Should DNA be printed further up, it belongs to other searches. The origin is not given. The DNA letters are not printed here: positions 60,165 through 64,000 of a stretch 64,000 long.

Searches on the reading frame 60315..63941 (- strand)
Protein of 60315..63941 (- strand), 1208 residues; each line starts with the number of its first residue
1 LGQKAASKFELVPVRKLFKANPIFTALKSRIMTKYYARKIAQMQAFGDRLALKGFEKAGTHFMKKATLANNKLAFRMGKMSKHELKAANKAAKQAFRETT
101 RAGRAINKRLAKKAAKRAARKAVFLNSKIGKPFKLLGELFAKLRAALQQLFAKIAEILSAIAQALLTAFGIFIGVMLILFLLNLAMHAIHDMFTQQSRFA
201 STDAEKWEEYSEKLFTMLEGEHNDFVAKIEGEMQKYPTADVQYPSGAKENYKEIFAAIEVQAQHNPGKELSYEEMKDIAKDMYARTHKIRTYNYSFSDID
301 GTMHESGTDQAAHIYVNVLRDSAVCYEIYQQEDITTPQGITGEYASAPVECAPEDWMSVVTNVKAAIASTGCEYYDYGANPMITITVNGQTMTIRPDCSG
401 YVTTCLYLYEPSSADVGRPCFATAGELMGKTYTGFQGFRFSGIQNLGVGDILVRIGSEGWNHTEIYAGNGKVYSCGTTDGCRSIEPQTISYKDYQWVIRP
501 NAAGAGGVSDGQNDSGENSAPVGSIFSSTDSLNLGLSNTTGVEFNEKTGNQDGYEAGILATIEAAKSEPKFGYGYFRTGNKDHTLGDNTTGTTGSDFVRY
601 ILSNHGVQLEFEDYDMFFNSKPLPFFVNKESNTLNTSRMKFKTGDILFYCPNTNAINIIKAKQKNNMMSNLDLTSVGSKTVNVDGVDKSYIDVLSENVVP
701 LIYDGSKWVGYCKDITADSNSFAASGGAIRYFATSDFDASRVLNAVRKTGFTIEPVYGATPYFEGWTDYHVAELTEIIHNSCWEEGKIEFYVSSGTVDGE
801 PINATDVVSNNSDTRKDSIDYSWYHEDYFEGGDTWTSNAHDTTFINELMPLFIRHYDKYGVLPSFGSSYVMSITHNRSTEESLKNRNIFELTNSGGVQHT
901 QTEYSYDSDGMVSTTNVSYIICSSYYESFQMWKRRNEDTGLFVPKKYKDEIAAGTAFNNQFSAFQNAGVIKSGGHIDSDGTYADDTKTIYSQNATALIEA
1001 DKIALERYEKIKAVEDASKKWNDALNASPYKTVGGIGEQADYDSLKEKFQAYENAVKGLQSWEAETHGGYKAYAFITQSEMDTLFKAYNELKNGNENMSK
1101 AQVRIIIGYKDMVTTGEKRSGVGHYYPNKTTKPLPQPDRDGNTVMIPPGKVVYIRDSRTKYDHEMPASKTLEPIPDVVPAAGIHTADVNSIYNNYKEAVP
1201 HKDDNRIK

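Call 8: search_protein_families(library=phrogs, proteins=[window:60315-63941:-], max_evalue=0.001)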
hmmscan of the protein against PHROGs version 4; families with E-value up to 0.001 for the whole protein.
window:60315-63941:- (1208 aa): 0 families

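Call 50: search_protein_families(library=pfam, proteins=[window:60315-63941:-], max_evalue=0.001)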
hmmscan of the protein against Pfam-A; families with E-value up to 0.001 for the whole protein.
window:60315-63941:- (1208 aa): 1 family
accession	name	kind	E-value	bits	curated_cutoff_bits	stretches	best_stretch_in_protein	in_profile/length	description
PF00877.26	NLPC_P60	-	8e-05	23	23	0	587-683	9-93/105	NlpC/P60 family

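Call 60: search_dna_similar(query=window:60315-63941:-, collection=phages, mode=protein, max_rows=10)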
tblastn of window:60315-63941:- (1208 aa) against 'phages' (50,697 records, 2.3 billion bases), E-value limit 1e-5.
No match.

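Call 94: find_encoding_contigs(protein=window:60315-63941:-, flank=10000, max_places=3)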
Protein window:60315-63941:- (1208 aa): no gene with exactly this product is on record in the collection.
